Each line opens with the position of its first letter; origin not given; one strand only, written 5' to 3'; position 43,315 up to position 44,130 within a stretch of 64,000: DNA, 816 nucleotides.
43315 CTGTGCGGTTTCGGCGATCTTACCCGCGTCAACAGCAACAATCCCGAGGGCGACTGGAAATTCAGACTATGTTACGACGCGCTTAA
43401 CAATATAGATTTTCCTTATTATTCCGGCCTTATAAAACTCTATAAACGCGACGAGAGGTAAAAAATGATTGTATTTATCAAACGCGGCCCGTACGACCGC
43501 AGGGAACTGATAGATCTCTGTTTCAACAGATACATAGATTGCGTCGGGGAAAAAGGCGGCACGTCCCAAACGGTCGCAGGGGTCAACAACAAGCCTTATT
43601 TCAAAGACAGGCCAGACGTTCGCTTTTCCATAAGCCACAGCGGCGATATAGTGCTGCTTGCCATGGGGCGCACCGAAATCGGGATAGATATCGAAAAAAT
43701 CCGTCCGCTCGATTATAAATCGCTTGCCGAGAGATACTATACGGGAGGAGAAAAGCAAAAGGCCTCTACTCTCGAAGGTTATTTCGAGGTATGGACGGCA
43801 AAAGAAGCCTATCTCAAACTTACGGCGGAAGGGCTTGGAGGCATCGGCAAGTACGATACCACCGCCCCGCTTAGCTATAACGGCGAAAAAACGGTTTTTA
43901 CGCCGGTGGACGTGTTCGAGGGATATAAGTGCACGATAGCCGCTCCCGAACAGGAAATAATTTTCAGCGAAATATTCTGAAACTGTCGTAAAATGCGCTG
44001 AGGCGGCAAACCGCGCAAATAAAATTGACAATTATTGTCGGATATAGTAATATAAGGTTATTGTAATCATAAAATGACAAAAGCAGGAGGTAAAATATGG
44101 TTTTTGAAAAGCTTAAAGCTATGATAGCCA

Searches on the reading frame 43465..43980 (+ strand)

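Call 41: search_protein_families(library=pfam, proteins=[window:43465-43980:+], max_evalue=0.001)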
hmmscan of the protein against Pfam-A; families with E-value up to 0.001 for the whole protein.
window:43465-43980:+ (171 aa): 1 family
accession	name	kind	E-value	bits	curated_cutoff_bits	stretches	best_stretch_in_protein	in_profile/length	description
PF01648.25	ACPS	-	1.1e-09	38.8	25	1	72-126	2-67/111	4'-phosphopantetheinyl transferase superfamily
